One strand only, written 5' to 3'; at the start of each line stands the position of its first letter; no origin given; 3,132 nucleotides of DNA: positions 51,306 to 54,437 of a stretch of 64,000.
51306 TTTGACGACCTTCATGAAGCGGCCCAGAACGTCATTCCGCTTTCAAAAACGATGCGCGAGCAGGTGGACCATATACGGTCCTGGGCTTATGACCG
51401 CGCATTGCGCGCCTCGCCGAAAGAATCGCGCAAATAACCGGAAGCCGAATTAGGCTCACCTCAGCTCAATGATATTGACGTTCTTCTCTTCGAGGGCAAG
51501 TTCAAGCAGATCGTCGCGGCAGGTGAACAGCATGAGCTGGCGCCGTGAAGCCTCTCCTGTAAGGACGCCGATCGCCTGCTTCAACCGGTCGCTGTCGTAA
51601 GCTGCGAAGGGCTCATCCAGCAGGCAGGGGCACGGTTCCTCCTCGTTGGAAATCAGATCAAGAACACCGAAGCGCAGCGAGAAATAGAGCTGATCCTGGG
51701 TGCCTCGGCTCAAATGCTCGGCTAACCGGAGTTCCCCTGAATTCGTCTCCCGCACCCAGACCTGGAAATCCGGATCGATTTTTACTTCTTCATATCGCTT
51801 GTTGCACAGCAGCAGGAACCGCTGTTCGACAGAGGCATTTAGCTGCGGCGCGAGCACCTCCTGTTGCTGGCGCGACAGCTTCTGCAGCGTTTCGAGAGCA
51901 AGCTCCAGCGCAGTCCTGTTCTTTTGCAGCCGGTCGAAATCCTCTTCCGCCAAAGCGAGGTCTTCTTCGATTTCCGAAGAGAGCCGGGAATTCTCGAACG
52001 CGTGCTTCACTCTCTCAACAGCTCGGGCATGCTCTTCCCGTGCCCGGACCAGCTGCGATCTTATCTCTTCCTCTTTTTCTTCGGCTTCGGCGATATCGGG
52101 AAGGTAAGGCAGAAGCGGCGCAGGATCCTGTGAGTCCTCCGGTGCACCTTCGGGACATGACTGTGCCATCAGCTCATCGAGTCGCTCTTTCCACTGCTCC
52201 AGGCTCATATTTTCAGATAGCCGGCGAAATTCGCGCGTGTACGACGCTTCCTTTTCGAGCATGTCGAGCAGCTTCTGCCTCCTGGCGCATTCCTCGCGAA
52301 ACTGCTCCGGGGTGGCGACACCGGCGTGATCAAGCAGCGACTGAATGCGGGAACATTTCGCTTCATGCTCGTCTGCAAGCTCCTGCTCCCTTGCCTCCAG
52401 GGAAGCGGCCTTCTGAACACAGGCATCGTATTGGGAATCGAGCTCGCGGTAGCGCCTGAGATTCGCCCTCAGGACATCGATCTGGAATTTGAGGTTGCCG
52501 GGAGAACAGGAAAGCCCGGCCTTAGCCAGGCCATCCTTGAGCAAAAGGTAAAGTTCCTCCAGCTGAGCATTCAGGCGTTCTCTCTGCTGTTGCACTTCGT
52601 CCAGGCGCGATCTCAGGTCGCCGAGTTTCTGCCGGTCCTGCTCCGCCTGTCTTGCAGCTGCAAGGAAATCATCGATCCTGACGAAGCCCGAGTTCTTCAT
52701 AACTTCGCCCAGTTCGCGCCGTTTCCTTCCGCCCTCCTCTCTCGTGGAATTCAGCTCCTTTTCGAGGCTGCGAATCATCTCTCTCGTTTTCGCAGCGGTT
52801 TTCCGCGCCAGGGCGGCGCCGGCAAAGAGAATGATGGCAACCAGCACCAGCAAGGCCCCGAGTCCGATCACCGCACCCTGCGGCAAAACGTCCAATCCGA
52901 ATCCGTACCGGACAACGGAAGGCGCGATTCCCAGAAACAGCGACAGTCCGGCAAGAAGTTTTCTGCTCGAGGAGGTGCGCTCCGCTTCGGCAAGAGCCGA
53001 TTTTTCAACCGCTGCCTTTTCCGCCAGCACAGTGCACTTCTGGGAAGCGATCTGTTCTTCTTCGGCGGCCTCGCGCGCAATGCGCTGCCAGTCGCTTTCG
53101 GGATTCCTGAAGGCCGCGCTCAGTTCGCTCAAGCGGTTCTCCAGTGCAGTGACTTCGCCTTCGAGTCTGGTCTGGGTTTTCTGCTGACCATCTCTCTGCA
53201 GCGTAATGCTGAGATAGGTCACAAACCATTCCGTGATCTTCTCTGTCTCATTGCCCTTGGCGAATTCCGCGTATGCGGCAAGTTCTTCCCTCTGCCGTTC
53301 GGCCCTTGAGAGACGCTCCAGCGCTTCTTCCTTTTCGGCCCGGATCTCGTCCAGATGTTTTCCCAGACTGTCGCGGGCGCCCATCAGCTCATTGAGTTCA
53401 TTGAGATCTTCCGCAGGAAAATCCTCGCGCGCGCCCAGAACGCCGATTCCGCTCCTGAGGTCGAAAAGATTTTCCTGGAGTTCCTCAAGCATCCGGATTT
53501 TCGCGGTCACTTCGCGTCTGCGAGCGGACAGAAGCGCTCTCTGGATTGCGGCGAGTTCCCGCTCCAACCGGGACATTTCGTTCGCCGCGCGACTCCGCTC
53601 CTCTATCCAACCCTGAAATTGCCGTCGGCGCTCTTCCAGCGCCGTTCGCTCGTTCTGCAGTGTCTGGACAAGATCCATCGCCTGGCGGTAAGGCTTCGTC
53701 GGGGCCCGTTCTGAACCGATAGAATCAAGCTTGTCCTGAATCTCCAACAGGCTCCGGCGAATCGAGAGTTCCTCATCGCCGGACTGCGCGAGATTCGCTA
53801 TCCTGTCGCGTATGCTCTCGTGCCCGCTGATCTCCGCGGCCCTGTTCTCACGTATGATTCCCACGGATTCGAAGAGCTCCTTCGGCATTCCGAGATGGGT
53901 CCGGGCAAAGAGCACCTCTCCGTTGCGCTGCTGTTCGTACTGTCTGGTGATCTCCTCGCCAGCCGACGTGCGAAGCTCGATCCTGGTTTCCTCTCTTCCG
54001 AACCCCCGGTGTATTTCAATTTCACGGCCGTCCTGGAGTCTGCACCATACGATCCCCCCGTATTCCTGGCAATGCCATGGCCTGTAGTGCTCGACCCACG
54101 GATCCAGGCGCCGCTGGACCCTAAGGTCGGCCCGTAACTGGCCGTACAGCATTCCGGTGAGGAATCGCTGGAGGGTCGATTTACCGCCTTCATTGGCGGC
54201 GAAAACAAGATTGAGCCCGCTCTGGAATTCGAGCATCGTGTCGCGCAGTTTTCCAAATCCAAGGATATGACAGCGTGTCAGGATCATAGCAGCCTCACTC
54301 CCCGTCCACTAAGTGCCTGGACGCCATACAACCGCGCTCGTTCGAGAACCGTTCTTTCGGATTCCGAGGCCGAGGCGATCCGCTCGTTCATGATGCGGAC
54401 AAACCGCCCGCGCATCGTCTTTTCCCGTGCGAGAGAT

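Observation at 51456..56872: Operon coupling a beta-CASP nuclease to an Mre11/SbcD-like phosphoesterase and a membrane-anchored Rad50/SbcC-like ATPase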

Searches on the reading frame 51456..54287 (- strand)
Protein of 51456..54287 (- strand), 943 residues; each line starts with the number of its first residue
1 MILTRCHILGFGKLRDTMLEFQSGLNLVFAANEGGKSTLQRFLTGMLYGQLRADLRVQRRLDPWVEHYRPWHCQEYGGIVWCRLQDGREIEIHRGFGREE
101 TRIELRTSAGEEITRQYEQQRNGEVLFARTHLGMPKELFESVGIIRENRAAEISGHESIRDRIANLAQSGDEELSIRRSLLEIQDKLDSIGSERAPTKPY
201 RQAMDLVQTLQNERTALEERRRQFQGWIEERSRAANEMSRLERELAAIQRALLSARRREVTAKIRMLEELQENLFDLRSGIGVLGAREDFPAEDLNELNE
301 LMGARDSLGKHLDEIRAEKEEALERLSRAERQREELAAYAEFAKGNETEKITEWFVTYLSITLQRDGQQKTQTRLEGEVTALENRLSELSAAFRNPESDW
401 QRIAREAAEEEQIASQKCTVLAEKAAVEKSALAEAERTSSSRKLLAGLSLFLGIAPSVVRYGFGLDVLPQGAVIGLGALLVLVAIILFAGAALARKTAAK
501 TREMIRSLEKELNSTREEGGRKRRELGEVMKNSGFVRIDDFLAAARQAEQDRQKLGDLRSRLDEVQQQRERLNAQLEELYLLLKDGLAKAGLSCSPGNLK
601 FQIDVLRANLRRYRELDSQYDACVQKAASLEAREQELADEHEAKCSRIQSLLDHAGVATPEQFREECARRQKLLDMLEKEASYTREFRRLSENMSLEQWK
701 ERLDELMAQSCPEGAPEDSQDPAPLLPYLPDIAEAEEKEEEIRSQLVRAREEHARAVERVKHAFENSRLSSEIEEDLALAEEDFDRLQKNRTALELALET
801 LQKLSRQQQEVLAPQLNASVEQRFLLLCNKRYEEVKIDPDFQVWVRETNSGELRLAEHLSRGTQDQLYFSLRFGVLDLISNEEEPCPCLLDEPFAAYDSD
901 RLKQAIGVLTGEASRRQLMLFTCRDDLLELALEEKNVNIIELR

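Call 4: search_protein_families(library=pfam, proteins=[window:51456-54287:-], max_evalue=0.01)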
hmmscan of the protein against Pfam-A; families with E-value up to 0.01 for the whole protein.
window:51456-54287:- (943 aa): 4 families
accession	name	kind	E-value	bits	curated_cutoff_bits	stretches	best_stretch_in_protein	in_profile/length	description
PF13476.12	AAA_23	-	6.5e-12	46.9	27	1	6-268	2-177/201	AAA domain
PF13514.12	AAA_27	-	2.6e-06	27.6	22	1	1-49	1-52/206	AAA domain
PF02463.25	SMC_N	-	6.9e-06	26.1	40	1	311-938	52-210/220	RecF/RecN/SMC N terminal domain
PF13558.12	SbcC_Walker_B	-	0.0046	17.6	27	0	854-910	28-89/90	SbcC/RAD50-like, Walker B motif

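Call 5: search_protein_families(library=padloc, proteins=[window:51456-54287:-], max_evalue=0.01)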
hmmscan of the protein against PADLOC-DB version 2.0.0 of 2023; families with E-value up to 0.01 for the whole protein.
window:51456-54287:- (943 aa): 7 families
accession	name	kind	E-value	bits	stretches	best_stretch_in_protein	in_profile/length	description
PDLC03859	LmuB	-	4.9e-06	24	0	19-923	19-584/611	-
PDLC00098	GajA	-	0.00011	19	1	1-53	1-53/534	AAA ATPase domain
PDLC00101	GajA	-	0.00026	17.9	1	1-51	1-51/632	AAA ATPase domain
PDLC00071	GajA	-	0.0011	15.9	1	1-47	1-47/588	AAA ATPase domain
PDLC00102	GajA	-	0.0012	15.4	1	1-51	1-51/532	AAA ATPase domain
PDLC00277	PtuA1|PtuA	-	0.0036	14.6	1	1-46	1-46/423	AAA ATPase domain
PDLC00069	GajA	-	0.0063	13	0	2-45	2-45/687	AAA ATPase domain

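Call 6: search_protein_families(library=ncbifam, proteins=[window:51456-54287:-], max_evalue=0.01)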
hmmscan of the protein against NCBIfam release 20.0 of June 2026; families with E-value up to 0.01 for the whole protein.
window:51456-54287:- (943 aa): 1 family
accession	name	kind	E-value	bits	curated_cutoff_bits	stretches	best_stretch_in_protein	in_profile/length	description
NF045487.1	ASRP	equivalog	2.2e-10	39.8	300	2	12-340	3-272/593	archaea-specific SMC-related protein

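Call 7: find_homologous_proteins(query=window:51456-54287:-, max_evalue=0.00001)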
Query window:51456-54287:- (943 aa): 263 proteins with E <= 0.00001 among 8000 candidates; the best 120 are listed.
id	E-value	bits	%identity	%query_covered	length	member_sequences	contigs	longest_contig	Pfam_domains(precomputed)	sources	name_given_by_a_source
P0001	0.0e+0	1916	94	100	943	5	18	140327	PF13476.13,PF02463.26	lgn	-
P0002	0.0e+0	1324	65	98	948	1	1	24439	PF13514.13,PF13476.13,PF02463.26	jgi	jgi:DNA repair exonuclease SbcCD ATPase subunit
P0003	0.0e+0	1302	66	99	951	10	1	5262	PF13476.13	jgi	jgi:DNA repair exonuclease SbcCD ATPase subunit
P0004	0.0e+0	1300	66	99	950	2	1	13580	PF13476.13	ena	-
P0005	0.0e+0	1292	64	100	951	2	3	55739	PF13476.13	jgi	jgi:hypothetical protein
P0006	0.0e+0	1288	64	99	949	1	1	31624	PF13476.13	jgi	jgi:uncharacterized protein YhaN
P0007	0.0e+0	1282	63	100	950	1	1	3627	PF13476.13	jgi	jgi:uncharacterized protein YhaN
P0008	0.0e+0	1280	64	100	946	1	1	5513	PF13514.13,PF13476.13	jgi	jgi:DNA repair exonuclease SbcCD ATPase subunit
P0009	0.0e+0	1278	64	100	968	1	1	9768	PF13514.13,PF13476.13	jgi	jgi:DNA repair exonuclease SbcCD ATPase subunit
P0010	0.0e+0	1278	63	100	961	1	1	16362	PF13476.13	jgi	jgi:uncharacterized protein YhaN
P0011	0.0e+0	1275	64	100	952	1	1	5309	PF13476.13,PF02463.26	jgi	jgi:hypothetical protein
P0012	0.0e+0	1274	63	100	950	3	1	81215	PF13476.13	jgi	jgi:uncharacterized protein YhaN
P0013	0.0e+0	1274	64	100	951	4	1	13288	PF13514.13,PF13476.13,PF02463.26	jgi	jgi:DNA repair exonuclease SbcCD ATPase subunit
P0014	0.0e+0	1273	62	100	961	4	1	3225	PF13514.13,PF13476.13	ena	-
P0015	0.0e+0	1269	64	99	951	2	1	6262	PF13514.13,PF13476.13,PF02463.26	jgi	jgi:DNA repair exonuclease SbcCD ATPase subunit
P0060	0.0e+0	1210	61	100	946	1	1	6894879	PF13476.13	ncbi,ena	-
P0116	0.0e+0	1073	55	100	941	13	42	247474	PF13514.13,PF13476.13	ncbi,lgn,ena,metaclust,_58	metaclust:\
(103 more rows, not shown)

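Call 8: find_encoding_contigs(protein=P0060, flank=8000, max_places=3)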
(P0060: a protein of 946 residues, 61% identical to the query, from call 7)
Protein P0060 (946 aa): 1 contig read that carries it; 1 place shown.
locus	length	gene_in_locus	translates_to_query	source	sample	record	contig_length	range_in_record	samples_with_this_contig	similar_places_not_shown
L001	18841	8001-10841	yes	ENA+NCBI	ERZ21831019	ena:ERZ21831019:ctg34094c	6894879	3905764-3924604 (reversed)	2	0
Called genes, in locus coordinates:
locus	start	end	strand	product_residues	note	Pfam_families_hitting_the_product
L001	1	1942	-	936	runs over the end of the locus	PF00133:tRNA-synt_1, PF09334:tRNA-synt_1g, PF13603:tRNA-synt_1_2, PF08264:Anticodon_1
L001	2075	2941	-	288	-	PF10099:RskA_C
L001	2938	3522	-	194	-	PF08281:Sigma70_r4_2 (weak), PF04545:Sigma70_r4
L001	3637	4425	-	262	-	PF10609:ParA, PF13614:AAA_31, PF00142:Fer4_NifH, PF01656:CbiA, PF02374:ArsA_ATPase (weak), PF06564:CBP_BcsQ, PF09140:MipZ (faint)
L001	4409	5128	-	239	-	PF00990:GGDEF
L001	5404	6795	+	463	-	PF00753:Lactamase_B (weak), PF12706:Lactamase_B_2 (weak), PF16661:Lactamase_B_6 (weak), PF10996:Beta-Casp, PF07521:RMMBL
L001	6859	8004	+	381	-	PF00149:Metallophos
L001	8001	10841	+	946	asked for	PF13476:AAA_23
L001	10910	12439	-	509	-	PF00004:AAA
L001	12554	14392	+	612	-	PF02129:Peptidase_S15, PF00326:Peptidase_S9 (faint), PF08530:PepX_C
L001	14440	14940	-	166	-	-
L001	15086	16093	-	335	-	PF04055:Radical_SAM, PF11946:DUF3463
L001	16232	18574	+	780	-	PF00291:PALP, PF01406:tRNA-synt_1e, PF09334:tRNA-synt_1g (weak), PF09190:DALR_2 (weak), PF23493:CysS_C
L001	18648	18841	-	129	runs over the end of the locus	PF02566:OsmC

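Call 9: find_encoding_contigs(protein=P0116, flank=8000, max_places=4)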
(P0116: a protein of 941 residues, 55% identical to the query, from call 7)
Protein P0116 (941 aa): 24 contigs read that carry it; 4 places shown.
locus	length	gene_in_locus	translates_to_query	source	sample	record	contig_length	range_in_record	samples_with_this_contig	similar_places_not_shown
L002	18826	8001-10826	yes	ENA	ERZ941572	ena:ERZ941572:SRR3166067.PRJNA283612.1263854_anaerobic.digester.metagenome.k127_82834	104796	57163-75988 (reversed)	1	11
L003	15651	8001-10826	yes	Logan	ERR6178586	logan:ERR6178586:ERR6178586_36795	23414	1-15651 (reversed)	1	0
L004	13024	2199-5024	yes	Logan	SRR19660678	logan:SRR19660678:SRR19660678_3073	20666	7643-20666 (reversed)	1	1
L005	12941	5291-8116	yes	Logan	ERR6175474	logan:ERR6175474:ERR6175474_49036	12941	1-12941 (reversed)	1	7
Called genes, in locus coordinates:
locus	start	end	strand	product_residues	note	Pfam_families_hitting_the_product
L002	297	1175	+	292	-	PF04055:Radical_SAM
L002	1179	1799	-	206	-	-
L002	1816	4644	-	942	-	PF00133:tRNA-synt_1, PF09334:tRNA-synt_1g, PF13603:tRNA-synt_1_2, PF08264:Anticodon_1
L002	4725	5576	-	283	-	PF10099:RskA_C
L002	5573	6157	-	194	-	PF04542:Sigma70_r2 (weak), PF08281:Sigma70_r4_2, PF04545:Sigma70_r4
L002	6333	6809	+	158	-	PF26745:SPM (faint), PF13202:EF-hand_5 (faint), PF13499:EF-hand_7 (faint), PF00036:EF-hand_1 (faint), PF13405:EF-hand_6 (faint), PF13833:EF-hand_8 (faint)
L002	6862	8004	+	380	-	PF00149:Metallophos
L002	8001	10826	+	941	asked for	PF13476:AAA_23, PF13514:AAA_27 (weak)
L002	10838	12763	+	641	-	PF02129:Peptidase_S15, PF00326:Peptidase_S9 (weak), PF08530:PepX_C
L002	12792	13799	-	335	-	PF04055:Radical_SAM, PF11946:DUF3463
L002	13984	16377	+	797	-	PF00291:PALP, PF01406:tRNA-synt_1e, PF09334:tRNA-synt_1g (faint), PF09190:DALR_2, PF23493:CysS_C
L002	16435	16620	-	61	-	PF09723:Zn_ribbon_8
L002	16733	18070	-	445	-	PF07498:Rho_N, PF07497:Rho_RNA_bind, PF00006:ATP-synt_ab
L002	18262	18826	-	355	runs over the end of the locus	PF00515:TPR_1 (faint), PF13414:TPR_11 (weak)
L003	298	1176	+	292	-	PF04055:Radical_SAM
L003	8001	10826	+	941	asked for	PF13476:AAA_23, PF13514:AAA_27 (weak)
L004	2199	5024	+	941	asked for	PF13476:AAA_23, PF13514:AAA_27 (weak)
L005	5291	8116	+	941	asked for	PF13476:AAA_23, PF13514:AAA_27 (weak)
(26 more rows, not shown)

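Call 10: find_encoding_contigs(protein=P0001, flank=10000, max_places=3)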
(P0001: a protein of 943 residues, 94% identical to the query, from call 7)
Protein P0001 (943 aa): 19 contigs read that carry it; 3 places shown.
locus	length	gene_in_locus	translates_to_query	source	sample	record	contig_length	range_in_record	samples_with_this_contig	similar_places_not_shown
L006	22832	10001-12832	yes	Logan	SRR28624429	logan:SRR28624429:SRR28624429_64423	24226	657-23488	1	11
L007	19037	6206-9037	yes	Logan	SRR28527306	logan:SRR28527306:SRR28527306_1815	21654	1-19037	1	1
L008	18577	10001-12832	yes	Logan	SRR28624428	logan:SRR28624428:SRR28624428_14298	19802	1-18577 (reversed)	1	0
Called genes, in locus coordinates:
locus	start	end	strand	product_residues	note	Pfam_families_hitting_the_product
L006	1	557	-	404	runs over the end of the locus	?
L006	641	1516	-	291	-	PF10099:RskA_C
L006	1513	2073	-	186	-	PF08281:Sigma70_r4_2, PF04545:Sigma70_r4 (weak)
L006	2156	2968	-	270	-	PF00142:Fer4_NifH, PF02374:ArsA_ATPase (weak), PF06564:CBP_BcsQ, PF10609:ParA, PF13614:AAA_31, PF01656:CbiA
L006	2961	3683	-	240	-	PF00990:GGDEF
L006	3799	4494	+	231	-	PF00036:EF-hand_1 (faint), PF13405:EF-hand_6 (faint), PF13499:EF-hand_7 (faint), PF13833:EF-hand_8 (faint), PF10591:SPARC_Ca_bdg (faint), PF23564:EF-hand_FSTL1 (faint), PF13202:EF-hand_5 (faint)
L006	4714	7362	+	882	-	PF00246:Peptidase_M14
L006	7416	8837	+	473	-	PF00753:Lactamase_B, PF12706:Lactamase_B_2 (weak), PF16661:Lactamase_B_6 (weak), PF10996:Beta-Casp, PF07521:RMMBL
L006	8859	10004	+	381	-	PF00149:Metallophos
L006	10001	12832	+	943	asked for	PF02463:SMC_N (faint), PF13476:AAA_23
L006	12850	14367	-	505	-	PF00004:AAA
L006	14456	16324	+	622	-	PF02129:Peptidase_S15, PF08530:PepX_C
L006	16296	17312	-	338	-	PF04055:Radical_SAM, PF11946:DUF3463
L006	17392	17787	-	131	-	PF02566:OsmC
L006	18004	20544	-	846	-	PF13584:BatD, PF13424:TPR_12 (faint), PF00515:TPR_1 (faint), PF13414:TPR_11 (faint), PF13432:TPR_16, PF07719:TPR_2 (weak), PF06347:SH3_4 (weak), PF08239:SH3_3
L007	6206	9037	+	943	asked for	PF02463:SMC_N (faint), PF13476:AAA_23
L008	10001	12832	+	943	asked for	PF02463:SMC_N (faint), PF13476:AAA_23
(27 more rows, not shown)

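Call 15: search_solved_structures(query=window:51456-54287:-, max_evalue=0.001)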
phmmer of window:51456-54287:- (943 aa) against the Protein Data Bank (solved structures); distinct sequences matched with E-value up to 0.001: 0.

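Call 24: search_dna_similar(query=window:51456-54287:-, collection=plasmids, mode=protein, max_rows=15)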
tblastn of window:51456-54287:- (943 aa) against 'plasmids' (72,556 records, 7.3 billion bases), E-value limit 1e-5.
Records with a match: 4; places in all: 4; records where one place covers at least 80% of the query: 0.
Best place of each record, by identity: <60% 4.
By first word of the organism name: Bacillus 1; Monoglobus 1; Vescimonas 1; Enterococcus 1.
By predicted mobility (MOB-suite, as given by PLSDB): non-mobilizable 3; conjugative 1.
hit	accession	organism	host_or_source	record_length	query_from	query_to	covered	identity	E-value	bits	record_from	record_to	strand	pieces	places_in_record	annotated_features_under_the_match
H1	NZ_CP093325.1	Bacillus sp. N5-665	whole organism,peat soil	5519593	1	258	27%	26.1%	6e-8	65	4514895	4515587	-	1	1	none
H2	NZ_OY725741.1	Monoglobus pectinilyticus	-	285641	3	223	23%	25.4%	1e-12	81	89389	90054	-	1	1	AAA family ATPase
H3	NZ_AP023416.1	Vescimonas fastidiosa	Homo sapiens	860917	5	176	18%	28.7%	1e-8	67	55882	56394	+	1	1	AAA family ATPase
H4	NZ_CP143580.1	Enterococcus faecalis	Homo sapiens,bacterial isolate,sonicate ...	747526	1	179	19%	27.1%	4e-7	62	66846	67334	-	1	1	AAA family ATPase | DNA repair exonuclease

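Call 32: search_protein_representatives(protein=window:51456-54287:-)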
Query: 943 residues. Proteins with E-value up to 0.001 (for the whole library): 12586; up to 1e-10: 5663; up to 1e-30: 764. The best 150 are listed.
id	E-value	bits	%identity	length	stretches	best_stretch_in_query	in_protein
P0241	4.0e-280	948.4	52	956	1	2-931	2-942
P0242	3.7e-275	932.0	49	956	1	2-933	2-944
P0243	1.8e-252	856.9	47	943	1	3-934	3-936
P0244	1.4e-246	837.4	47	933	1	3-942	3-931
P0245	5.3e-244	828.9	47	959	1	2-942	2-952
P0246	7.4e-243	825.1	46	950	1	3-940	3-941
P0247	1.8e-230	784.2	58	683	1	266-941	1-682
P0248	4.2e-228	776.3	45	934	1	1-932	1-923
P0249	4.4e-228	776.2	46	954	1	2-942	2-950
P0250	1.1e-222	758.4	45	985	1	3-934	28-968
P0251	3.5e-217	740.2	44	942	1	2-932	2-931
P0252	1.7e-208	711.4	43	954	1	2-933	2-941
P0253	2.7e-208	710.8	58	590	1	2-591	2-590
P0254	5.9e-194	663.4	42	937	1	2-934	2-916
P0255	1.8e-172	592.3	59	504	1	444-941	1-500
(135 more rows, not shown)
